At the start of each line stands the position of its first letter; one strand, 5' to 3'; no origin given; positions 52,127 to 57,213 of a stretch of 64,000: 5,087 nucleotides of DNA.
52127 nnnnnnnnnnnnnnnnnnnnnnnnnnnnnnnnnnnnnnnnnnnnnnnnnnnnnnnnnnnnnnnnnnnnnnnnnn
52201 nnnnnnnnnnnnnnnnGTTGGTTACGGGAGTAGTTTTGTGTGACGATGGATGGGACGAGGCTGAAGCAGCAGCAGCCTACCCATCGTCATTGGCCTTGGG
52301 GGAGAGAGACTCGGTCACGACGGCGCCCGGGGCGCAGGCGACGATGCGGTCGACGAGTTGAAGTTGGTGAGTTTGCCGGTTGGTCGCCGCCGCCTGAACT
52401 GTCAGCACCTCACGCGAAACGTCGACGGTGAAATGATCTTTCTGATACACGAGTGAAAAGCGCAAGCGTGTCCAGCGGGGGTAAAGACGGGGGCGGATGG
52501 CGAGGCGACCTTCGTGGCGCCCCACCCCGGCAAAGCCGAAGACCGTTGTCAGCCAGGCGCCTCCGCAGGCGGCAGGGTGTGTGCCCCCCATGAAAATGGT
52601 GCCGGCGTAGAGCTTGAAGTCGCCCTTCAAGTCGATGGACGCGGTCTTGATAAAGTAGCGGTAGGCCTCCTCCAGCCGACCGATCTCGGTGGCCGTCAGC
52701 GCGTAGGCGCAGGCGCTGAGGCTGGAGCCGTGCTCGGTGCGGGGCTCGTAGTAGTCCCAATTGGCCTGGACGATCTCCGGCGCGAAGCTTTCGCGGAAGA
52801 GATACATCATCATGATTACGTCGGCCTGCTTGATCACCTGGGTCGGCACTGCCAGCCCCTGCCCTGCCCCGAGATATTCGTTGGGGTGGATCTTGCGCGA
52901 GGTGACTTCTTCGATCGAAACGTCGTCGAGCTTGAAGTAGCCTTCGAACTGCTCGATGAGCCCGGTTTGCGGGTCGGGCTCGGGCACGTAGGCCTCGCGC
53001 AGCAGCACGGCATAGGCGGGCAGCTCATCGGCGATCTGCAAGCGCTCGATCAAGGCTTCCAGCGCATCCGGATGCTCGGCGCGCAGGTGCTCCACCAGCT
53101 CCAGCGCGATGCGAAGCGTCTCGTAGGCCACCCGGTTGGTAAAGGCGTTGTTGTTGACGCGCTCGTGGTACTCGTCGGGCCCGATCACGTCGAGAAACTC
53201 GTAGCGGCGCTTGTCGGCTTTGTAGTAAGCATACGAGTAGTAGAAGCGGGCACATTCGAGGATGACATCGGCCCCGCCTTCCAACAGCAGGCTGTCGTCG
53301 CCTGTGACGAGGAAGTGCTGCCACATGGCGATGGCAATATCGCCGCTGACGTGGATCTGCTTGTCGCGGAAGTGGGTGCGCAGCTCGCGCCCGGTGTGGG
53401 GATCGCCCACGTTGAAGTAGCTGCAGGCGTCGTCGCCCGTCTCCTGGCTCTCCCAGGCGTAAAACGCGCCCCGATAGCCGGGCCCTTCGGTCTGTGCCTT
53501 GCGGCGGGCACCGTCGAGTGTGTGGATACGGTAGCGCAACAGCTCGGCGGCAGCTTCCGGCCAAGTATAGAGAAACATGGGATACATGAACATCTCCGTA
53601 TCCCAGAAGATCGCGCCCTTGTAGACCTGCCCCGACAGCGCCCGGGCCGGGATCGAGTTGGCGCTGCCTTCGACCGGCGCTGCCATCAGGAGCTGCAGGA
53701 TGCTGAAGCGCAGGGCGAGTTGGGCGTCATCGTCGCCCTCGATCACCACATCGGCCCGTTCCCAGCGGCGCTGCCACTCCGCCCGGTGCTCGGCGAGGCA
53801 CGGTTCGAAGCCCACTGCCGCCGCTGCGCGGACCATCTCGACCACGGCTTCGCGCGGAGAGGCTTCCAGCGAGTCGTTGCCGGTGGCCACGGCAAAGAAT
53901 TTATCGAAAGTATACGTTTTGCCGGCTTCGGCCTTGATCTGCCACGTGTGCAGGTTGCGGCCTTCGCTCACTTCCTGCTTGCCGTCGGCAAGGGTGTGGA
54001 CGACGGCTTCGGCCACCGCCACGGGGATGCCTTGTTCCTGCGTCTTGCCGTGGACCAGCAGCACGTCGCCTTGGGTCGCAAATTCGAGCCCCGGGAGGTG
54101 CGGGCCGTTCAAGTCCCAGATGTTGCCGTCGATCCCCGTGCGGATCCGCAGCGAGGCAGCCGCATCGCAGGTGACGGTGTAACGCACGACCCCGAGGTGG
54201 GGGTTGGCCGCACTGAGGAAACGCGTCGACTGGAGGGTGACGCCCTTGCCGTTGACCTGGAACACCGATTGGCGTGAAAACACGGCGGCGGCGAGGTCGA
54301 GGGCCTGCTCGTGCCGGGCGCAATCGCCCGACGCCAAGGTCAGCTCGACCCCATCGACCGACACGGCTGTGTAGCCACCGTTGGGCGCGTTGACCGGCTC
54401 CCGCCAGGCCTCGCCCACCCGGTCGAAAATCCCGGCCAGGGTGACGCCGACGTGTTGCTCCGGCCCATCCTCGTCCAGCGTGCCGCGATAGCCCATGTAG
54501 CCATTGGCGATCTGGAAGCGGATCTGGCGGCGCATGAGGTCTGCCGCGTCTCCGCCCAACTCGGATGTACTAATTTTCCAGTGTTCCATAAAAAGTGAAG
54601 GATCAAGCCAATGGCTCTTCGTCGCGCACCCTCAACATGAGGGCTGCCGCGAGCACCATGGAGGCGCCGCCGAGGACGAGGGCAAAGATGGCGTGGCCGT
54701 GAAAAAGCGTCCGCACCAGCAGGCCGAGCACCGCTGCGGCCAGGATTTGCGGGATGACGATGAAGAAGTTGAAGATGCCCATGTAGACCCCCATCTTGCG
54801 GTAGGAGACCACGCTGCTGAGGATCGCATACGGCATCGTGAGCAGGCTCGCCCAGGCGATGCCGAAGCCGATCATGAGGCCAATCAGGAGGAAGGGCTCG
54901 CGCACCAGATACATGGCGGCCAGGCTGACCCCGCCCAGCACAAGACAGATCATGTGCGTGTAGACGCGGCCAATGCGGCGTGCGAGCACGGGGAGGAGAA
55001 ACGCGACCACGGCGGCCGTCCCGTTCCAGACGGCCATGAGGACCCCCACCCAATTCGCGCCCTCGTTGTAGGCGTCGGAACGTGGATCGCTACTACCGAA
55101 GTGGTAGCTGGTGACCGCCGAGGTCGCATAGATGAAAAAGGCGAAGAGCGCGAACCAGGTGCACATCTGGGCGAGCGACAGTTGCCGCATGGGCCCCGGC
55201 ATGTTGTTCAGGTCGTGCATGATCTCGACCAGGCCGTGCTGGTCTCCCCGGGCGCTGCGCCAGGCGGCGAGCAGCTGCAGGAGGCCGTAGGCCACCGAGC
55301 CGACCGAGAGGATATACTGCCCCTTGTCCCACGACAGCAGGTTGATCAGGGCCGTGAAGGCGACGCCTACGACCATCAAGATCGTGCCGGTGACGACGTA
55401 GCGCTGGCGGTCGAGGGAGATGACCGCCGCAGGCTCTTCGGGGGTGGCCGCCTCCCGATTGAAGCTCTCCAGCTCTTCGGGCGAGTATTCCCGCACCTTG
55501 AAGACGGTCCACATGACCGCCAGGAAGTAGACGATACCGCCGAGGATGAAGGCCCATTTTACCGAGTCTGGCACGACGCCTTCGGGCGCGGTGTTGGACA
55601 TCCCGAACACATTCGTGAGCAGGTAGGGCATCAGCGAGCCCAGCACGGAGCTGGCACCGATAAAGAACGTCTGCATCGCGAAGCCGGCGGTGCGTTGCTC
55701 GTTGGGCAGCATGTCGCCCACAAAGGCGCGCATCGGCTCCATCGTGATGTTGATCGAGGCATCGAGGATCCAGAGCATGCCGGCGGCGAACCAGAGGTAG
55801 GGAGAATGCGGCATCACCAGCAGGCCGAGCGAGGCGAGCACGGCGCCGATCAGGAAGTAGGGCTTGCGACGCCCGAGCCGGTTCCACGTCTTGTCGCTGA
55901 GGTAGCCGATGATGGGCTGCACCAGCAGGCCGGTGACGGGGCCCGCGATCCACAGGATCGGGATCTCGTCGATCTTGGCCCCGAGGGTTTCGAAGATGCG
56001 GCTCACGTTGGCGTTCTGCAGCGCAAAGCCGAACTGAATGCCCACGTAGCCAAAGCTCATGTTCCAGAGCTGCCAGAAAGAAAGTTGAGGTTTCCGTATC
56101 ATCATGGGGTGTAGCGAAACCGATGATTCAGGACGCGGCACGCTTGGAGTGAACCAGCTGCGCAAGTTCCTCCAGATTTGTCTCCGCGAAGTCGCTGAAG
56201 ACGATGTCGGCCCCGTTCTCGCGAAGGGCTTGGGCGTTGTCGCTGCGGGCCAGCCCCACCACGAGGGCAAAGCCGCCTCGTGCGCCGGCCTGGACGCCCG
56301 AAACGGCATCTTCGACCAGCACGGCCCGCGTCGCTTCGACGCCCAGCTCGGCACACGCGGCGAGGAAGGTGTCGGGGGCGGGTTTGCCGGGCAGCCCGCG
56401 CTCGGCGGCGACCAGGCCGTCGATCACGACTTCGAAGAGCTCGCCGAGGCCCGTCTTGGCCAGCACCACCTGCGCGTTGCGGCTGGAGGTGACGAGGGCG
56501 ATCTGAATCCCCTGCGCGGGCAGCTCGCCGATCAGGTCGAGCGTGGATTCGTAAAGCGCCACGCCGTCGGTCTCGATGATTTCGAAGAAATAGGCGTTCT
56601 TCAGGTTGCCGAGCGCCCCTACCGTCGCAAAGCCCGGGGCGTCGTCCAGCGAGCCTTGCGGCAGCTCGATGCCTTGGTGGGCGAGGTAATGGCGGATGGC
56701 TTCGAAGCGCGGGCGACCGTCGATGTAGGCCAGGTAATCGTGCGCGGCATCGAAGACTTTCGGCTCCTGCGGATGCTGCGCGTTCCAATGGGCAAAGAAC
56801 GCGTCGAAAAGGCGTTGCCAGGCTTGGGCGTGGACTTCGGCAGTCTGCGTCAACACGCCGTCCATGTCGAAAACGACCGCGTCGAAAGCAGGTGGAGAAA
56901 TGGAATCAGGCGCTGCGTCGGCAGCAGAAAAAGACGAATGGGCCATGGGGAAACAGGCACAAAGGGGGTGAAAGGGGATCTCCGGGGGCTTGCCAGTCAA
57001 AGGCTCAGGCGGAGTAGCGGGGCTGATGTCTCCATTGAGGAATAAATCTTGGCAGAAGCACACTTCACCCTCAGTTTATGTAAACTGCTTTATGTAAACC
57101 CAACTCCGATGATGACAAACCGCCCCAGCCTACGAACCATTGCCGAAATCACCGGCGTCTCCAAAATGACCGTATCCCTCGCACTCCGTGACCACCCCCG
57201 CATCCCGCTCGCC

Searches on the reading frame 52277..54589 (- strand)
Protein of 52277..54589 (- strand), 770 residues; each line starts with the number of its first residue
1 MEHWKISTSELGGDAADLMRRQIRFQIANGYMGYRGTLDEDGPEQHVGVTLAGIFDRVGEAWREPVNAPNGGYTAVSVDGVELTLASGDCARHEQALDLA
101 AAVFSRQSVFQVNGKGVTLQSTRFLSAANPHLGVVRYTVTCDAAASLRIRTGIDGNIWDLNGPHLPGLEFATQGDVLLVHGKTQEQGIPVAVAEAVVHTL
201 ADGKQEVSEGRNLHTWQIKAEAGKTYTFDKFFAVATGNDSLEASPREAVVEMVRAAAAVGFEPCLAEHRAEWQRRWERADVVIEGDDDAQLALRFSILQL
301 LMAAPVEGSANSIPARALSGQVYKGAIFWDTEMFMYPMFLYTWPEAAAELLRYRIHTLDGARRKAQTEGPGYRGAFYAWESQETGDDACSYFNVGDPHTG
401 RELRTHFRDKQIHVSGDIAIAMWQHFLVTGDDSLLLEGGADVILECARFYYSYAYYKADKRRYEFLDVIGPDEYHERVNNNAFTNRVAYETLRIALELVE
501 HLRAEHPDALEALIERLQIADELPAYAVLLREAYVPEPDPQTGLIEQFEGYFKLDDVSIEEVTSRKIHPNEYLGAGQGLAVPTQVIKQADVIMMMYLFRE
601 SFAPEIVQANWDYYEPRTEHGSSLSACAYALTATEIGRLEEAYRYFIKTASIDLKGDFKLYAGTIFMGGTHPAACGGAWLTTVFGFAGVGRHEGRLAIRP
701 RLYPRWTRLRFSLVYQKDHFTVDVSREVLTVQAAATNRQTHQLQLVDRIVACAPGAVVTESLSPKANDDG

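Call 48: search_protein_families(library=pfam, max_evalue=0.0001, proteins=[window:52277-54589:-])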
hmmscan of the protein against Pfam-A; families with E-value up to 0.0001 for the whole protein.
window:52277-54589:- (770 aa): 3 families
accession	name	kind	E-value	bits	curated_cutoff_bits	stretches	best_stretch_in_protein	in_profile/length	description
PF03632.21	Glyco_hydro_65m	-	6.1e-95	318.8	27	1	294-679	1-370/371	Glycosyl hydrolase family 65 central catalytic domain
PF03636.21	Glyco_hydro_65N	-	5.4e-43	147.8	26.6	1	14-237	6-232/233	Glycosyl hydrolase family 65, N-terminal domain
PF03633.20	Glyco_hydro_65C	-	3.8e-07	30.2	22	1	692-733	4-45/62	Glycosyl hydrolase family 65, C-terminal domain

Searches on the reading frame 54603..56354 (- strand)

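Call 48: search_protein_families(library=pfam, max_evalue=0.0001, proteins=[window:54603-56354:-])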
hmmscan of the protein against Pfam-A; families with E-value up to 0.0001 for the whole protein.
window:54603-56354:- (583 aa): 2 families
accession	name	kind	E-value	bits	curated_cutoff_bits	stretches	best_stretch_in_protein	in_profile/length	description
PF07690.21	MFS_1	-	1.6e-26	93.5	33.4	2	100-412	2-291/347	Major Facilitator Superfamily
PF13347.12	MFS_2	-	1.4e-10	40.7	27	1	143-297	47-206/427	MFS/sugar transport protein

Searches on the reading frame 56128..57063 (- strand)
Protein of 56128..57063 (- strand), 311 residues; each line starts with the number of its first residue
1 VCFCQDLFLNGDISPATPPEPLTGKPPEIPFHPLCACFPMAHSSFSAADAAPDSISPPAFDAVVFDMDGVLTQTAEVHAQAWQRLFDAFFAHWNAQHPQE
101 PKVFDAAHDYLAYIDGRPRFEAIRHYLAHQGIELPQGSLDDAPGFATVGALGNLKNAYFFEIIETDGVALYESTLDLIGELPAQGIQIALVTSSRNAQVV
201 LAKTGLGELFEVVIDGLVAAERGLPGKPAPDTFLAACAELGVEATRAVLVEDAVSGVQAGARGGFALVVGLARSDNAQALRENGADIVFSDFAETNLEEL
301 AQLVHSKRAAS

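Call 48: search_protein_families(library=pfam, max_evalue=0.0001, proteins=[window:56128-57063:-])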
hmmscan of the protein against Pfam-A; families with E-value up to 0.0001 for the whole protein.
window:56128-57063:- (311 aa): 2 families
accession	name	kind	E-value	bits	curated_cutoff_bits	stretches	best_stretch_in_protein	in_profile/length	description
PF00702.32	Hydrolase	-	5.2e-27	95.9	26.4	1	61-264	2-191/191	haloacid dehalogenase-like hydrolase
PF13419.12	HAD_2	-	1.2e-17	65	23.8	1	63-265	1-173/178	Haloacid dehalogenase-like hydrolase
